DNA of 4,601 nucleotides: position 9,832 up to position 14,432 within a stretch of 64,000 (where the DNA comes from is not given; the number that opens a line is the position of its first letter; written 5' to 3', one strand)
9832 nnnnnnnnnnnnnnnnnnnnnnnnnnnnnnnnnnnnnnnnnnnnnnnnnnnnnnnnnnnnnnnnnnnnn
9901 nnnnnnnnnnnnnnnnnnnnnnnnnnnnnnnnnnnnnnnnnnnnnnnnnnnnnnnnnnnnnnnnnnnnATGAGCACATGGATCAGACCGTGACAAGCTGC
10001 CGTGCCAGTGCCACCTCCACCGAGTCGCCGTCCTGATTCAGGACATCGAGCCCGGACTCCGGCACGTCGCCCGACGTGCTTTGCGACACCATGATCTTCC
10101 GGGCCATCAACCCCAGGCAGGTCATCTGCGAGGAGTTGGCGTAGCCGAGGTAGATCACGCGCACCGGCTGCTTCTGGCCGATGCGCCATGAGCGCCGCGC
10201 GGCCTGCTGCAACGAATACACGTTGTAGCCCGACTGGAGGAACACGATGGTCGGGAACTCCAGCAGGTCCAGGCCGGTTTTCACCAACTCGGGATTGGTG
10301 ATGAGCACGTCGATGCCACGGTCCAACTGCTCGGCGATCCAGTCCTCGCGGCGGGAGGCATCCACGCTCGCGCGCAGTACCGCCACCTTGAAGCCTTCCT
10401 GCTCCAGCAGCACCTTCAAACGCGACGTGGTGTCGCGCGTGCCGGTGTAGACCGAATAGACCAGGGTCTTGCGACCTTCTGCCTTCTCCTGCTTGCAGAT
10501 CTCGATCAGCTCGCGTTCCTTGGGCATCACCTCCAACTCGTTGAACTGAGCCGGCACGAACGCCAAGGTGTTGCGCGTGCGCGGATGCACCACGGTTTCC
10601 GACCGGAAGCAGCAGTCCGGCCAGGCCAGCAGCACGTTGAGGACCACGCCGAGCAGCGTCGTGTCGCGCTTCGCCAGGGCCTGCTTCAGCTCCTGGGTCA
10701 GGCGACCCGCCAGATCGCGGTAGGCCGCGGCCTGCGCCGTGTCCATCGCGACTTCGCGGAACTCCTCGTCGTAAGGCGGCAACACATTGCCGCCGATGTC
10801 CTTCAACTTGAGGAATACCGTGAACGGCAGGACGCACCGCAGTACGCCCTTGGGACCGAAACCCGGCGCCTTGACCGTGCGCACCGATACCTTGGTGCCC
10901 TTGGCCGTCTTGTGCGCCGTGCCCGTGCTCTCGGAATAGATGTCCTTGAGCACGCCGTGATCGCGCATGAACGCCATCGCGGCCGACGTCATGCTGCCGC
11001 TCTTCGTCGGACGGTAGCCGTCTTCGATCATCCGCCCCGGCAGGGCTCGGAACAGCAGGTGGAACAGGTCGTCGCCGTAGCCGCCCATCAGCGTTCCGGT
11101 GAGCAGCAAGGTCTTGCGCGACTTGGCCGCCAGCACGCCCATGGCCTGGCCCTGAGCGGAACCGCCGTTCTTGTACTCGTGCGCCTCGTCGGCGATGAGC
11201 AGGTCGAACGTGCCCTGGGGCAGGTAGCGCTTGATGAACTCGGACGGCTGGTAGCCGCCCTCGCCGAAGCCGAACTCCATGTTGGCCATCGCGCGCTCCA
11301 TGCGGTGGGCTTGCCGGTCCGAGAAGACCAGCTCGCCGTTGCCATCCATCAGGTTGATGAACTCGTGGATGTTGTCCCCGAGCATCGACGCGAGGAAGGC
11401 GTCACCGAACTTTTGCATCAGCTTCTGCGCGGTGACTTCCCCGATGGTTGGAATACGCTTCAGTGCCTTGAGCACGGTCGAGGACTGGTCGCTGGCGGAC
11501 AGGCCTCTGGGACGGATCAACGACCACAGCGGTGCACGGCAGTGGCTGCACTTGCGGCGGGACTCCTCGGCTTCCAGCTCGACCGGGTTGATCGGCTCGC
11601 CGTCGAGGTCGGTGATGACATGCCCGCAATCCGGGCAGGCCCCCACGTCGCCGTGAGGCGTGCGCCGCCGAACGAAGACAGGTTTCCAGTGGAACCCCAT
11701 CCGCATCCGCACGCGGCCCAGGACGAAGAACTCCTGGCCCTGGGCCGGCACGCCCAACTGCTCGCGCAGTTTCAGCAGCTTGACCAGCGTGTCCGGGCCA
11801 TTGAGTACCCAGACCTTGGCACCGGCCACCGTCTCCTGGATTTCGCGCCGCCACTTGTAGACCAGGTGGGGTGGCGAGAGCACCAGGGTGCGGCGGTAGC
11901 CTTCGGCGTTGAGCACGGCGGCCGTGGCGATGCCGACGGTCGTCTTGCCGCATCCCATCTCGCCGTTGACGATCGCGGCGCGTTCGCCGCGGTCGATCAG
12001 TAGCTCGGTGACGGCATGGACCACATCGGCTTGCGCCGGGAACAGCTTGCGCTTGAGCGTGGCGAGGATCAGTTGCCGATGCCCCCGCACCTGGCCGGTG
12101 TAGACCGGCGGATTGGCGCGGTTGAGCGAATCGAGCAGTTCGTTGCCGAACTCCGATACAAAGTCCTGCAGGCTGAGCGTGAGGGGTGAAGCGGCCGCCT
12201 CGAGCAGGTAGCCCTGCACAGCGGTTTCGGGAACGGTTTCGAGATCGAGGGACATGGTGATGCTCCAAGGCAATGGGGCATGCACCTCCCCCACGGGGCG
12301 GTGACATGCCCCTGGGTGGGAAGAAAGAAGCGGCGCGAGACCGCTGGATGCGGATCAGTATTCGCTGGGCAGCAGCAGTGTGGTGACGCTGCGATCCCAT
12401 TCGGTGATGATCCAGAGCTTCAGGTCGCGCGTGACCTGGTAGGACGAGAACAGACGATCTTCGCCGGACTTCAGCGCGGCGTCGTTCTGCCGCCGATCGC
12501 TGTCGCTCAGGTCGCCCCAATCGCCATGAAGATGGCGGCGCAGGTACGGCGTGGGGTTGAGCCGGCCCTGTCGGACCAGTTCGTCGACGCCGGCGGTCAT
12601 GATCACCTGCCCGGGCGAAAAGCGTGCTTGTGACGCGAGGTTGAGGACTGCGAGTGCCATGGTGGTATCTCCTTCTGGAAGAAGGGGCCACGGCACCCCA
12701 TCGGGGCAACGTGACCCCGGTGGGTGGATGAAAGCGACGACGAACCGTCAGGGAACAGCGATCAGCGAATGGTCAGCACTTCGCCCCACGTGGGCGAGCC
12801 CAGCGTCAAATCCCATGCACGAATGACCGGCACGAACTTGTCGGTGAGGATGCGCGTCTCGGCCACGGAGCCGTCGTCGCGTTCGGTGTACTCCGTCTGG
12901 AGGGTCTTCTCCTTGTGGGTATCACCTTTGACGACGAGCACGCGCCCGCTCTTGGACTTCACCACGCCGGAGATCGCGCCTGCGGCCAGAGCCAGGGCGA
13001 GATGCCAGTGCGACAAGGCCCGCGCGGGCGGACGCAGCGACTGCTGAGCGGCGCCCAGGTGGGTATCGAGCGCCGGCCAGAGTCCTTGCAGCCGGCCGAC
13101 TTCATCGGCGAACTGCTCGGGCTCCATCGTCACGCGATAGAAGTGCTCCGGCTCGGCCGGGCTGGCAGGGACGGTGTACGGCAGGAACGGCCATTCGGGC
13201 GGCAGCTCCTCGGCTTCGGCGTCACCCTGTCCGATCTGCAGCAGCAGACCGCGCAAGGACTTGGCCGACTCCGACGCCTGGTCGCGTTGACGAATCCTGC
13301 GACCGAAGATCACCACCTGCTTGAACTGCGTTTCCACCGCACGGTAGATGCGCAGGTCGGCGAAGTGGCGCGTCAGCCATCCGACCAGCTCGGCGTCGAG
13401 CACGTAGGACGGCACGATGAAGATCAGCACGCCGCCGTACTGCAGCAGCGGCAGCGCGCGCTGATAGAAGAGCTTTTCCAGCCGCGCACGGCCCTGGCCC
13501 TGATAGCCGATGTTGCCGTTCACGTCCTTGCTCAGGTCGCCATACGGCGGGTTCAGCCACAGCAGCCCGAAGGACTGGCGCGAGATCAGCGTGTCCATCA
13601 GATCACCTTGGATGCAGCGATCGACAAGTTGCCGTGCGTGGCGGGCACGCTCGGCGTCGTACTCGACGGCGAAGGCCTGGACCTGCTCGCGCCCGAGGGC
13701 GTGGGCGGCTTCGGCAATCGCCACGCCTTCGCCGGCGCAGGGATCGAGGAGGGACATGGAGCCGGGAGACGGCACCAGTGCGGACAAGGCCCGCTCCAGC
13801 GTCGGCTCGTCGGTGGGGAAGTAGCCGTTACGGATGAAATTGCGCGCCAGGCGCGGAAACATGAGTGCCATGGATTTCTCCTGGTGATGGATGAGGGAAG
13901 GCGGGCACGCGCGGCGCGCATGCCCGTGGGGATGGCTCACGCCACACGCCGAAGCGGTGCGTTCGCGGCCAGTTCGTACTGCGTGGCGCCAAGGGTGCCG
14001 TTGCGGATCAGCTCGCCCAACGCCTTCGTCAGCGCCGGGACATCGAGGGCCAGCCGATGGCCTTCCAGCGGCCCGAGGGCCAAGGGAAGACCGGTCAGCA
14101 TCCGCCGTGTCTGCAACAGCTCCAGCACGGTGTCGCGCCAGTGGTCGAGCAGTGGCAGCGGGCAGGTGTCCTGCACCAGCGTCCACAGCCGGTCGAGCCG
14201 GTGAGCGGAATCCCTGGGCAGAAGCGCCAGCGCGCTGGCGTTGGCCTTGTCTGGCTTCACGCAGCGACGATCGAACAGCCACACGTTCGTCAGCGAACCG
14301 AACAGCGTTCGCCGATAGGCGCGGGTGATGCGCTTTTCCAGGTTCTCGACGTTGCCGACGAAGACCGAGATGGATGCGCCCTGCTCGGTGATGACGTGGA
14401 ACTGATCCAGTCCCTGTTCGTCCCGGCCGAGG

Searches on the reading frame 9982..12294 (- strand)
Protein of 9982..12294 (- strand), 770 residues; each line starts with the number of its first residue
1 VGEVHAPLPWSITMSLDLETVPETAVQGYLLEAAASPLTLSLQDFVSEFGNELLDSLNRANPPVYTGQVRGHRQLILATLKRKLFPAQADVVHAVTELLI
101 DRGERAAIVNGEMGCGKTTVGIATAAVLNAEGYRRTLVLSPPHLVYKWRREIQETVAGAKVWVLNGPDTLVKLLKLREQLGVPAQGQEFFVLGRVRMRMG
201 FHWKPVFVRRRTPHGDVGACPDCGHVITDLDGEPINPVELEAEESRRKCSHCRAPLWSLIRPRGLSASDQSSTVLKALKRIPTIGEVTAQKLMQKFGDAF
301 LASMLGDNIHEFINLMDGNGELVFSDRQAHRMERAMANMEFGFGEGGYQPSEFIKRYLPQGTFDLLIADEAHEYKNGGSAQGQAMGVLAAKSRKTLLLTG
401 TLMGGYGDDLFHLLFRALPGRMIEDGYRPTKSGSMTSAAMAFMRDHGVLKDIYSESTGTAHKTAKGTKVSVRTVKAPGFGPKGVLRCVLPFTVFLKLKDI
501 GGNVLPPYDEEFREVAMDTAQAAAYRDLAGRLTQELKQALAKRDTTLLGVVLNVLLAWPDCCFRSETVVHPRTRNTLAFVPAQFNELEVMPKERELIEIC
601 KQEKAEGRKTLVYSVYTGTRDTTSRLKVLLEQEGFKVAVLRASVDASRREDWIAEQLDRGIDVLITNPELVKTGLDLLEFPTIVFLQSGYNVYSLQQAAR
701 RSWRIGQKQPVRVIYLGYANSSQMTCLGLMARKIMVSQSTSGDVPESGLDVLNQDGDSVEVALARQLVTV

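Call 9: search_protein_families(library=pfam, proteins=[window:9982-12294:-], max_evalue=0.001)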
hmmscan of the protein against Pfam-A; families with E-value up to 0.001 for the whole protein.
window:9982-12294:- (770 aa): 5 families
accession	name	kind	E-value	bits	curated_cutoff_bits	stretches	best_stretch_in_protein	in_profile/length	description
PF00176.29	SNF2-rel_dom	-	2.1e-08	34.1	24.9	0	104-156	17-74/290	SNF2-related domain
PF04851.21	ResIII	-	2.8e-08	34.3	22.5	1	83-158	3-79/164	Type III restriction enzyme, res subunit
PF00271.37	Helicase_C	-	5.8e-08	33.4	23.5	1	594-706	4-110/110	Helicase conserved C-terminal domain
PF00270.35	DEAD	-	0.00014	22.1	26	0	88-141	4-53/167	DEAD/DEAH box helicase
PF09848.15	SLFN-g3_helicase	-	0.0003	20.6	24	0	106-160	3-59/354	Schlafen group 3, DNA/RNA helicase domain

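Call 22: search_protein_families(library=ncbifam, proteins=[window:9982-12294:-], max_evalue=0.001)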
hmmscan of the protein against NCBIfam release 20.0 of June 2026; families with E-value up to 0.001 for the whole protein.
window:9982-12294:- (770 aa): 8 families
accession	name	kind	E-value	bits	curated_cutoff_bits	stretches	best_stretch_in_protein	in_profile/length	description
NF058637.1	helic_SCO1167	equivalog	2.4e-12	45.8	1200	1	505-713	690-882/932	SCO1167/SCO6262 family helicase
NF038317.1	DISARM_DrmD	equivalog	2.2e-08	32.9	610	0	361-414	237-297/1021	DISARM system SNF2-like helicase DrmD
NF053675.1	pilus_reg_Snf2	equivalog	6.3e-08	31.2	1100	0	107-167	606-665/1029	pilus expression-regulating Snf2 family helicase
NF042964.1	phospholipD_antiphage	equivalog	0.0002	19.8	1100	0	82-156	227-301/895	phospholipase D-like domain-containing anti-phage protein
NF041790.1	anti-phage_ZorD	equivalog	0.00022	19.3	1500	0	512-715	840-1034/1035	type I Zorya anti-phage system protein ZorD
NF003673.1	PRK05298.1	equivalog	0.00044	18.7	743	0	595-688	431-520/653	excinuclease ABC subunit UvrB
NF041062.1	DpdE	equivalog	0.00076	17.5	500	0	355-414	242-309/1048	protein DpdE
TIGR00643.1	recG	equivalog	0.00081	18.2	659.4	0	76-142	228-293/629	ATP-dependent DNA helicase RecG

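Call 28: find_related_loci(query=window:9982-12294:-, collection=genome_contigs, flank=7000)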
Query window:9982-12294:- (770 aa) in genome_contigs; peptide patterns used: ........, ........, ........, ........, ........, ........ (x = any residue, [..] = any of these).
597 stretches matched a pattern (row limit reached: there are more); 531 encode a relative of the query (tblastn E <= 1e-3); the best 80 are kept; 80 distinct loci.
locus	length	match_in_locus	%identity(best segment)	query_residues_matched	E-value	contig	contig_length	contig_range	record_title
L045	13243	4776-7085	99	1-770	0e+0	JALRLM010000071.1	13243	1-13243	MAG: Hydrocarboniphaga sp. isolate YM.9 YM_1135042, whole genome shotgun sequence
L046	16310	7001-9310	99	1-770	0e+0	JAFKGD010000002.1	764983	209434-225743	MAG: Burkholderiales bacterium isolate SCN18_30_10_14_R3_P_68_190 SCN18_30_10_14_R3_P_scaffold_18, whole genome shotgun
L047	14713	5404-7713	99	1-770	0e+0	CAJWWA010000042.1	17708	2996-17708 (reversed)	MAG TPA_asm: uncultured Halieaceae bacterium isolate ERR599053_bin.87_MetaBAT_v2.12.1_MAG genome assembly, contig: NODE_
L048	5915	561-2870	99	1-770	0e+0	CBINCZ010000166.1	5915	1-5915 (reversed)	MAG TPA_asm: uncultured Gemmatimonadales bacterium isolate SRR16817064_metabat2_24 genome assembly, contig: ERZ27394172.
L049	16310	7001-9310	99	1-770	0e+0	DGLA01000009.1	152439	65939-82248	MAG TPA_asm: Stutzerimonas stutzeri isolate UBA4556 UBA4556_contig_114, whole genome shotgun sequence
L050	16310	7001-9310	99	1-770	0e+0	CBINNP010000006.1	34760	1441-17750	MAG TPA_asm: uncultured Solimonas sp. isolate SRR16817041_concoct_37 genome assembly, contig: ERZ27393765.256, whole gen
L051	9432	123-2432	99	1-770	0e+0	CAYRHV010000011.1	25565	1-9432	MAG TPA_asm: uncultured Ottowia sp. isolate SRP193661_co1_109 genome assembly, contig: NODE_1987_length_25565_cov_80.997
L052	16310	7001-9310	99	1-770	0e+0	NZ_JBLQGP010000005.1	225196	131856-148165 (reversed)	Thauera sp. WH-1 G6_contig_5, whole genome shotgun sequence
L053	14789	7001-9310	99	1-770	0e+0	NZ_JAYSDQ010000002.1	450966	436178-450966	MAG: Ideonella sp. isolate ZZ2_ZZA248_bin.1 NODE_9_length_450966_cov_95.558070, whole genome shotgun sequence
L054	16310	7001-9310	99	1-770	0e+0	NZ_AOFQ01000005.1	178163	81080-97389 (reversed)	Stutzerimonas chloritidismutans AW-1 Scaffold_14_Contig_1, whole genome shotgun sequence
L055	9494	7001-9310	98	1-770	0e+0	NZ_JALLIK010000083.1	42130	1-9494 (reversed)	Thauera aromatica strain LG356 NODE_28_length_42130_cov_35.296152, whole genome shotgun sequence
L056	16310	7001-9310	99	1-770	0e+0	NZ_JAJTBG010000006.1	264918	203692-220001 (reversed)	MAG: Oryzomicrobium sp. isolate MS_R1_15 NODE_12_length_264918_cov_18.465418, whole genome shotgun sequence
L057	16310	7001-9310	98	1-770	0e+0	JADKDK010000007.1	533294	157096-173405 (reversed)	MAG: Gammaproteobacteria bacterium isolate OdNW_18-Q3-R42-56_BATAC.277 tig00001478-10-5332560, whole genome shotgun sequ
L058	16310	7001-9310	99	1-770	0e+0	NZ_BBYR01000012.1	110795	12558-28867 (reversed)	Piscinibacter sakaiensis strain 201-F6, whole genome shotgun sequence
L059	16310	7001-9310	98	1-770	0e+0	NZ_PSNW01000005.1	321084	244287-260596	Solimonas fluminis strain HR-BB HR-BB_5, whole genome shotgun sequence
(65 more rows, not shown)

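Call 35: search_protein_families(library=padloc, alignment_id=A4, max_evalue=1e-10)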
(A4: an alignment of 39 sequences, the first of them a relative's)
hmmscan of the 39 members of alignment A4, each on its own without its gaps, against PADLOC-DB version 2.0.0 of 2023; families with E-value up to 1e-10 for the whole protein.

A. member 1, L070:9404-10333:- (309 aa): 0 families

B. families by the number of members that match (of 39 scanned): 102 families (the first 25 are shown)
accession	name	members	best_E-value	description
PDLC04135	mad3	2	3.8e-13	mads_3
PDLC02167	Avs3a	1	1.9e-199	-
PDLC04774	PDC-M68B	1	2.1e-165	-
PDLC04891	PDC-S06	1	7.6e-102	-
PDLC00033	DruM2|DruM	1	1.1e-88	DNA cytosine methylase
PDLC03378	MTase_II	1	5.9e-84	Type II methyltransferase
PDLC03234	MTase_II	1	1.1e-75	Type II methyltransferase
PDLC04893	PDC-S06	1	2.2e-73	-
PDLC03326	MTase_II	1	7.4e-73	Type II methyltransferase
PDLC03237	MTase_II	1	4.6e-57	Type II methyltransferase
PDLC00026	DruM2|DruM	1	1.1e-53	DNA cytosine methylase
PDLC03272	MTase_II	1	2.6e-51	Type II methyltransferase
PDLC02650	DrmMII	1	3.5e-46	DrmMII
PDLC04888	PDC-S06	1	1.8e-45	-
PDLC02649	DrmMII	1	3.4e-43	DrmMII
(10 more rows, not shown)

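Call 36: search_protein_families(library=pfam, alignment_id=A4, max_evalue=0.00001)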
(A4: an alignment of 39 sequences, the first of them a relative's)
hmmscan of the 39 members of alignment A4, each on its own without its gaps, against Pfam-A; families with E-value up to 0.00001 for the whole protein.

A. member 1, L070:9404-10333:- (309 aa): 2 families
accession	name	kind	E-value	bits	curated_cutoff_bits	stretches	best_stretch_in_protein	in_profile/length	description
PF02558.23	ApbA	-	4.5e-37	127.4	22.2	1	5-148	2-147/150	Ketopantoate reductase PanE/ApbA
PF08546.17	ApbA_C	-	1.8e-24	86.9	22.7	1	176-299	1-124/125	Ketopantoate reductase PanE/ApbA C terminal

B. families by the number of members that match (of 39 scanned): 54 families (the first 25 are shown)
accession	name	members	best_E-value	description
PF02518.31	HATPase_c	3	2.9e-21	Histidine kinase-, DNA gyrase B-, and HSP90-like ATPase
PF00072.30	Response_reg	3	7.9e-20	Response regulator receiver domain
PF13304.12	AAA_21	2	3e-18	AAA domain, putative AbiEii toxin, Type IV TA system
PF00512.31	HisKA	2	1.8e-15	His Kinase A (phospho-acceptor) domain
PF20275.3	CTD10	2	1.2e-13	C-terminal domain 10 of the ABC-three component (ABC-3C) systems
PF02463.25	SMC_N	2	7.6e-09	RecF/RecN/SMC N terminal domain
PF00202.27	Aminotran_3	1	3e-107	Aminotransferase class-III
PF07485.16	DUF1529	1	1.9e-82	Domain of Unknown Function (DUF1259)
PF02417.20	Chromate_transp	1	4.5e-73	Chromate transporter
PF00563.25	EAL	1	2.5e-64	EAL domain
PF00122.25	E1-E2_ATPase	1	6.7e-58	E1-E2 ATPase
PF00012.26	HSP70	1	1.2e-57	Hsp70 protein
PF00145.23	DNA_methylase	1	1.9e-56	C-5 cytosine-specific DNA methylase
PF00593.30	TonB_dep_Rec_b-barrel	1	8.8e-50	TonB dependent receptor-like, beta-barrel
PF02321.23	OEP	1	3.2e-48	Outer membrane efflux protein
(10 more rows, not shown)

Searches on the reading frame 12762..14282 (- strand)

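Call 9: search_protein_families(library=pfam, proteins=[window:12762-14282:-], max_evalue=0.001)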
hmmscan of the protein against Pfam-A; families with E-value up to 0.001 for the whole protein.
window:12762-14282:- (506 aa): 2 families
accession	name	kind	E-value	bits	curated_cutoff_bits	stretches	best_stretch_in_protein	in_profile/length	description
PF19587.5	DUF6094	-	1.1e-28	100.4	22.8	1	135-339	119-314/344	Uncharacterised methyltransferase family (DUF6094)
PF07669.17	Eco57I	-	6.7e-05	23.5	25.3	1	244-296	81-140/171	Eco57I restriction-modification methylase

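Call 22: search_protein_families(library=ncbifam, proteins=[window:12762-14282:-], max_evalue=0.001)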
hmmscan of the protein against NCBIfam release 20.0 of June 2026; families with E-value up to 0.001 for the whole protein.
window:12762-14282:- (506 aa): 1 family
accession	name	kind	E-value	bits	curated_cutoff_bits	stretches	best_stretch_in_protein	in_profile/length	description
NF011530.0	PRK14968.1-4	equivalog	0.0002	20.8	243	1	175-292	40-159/202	putative methyltransferase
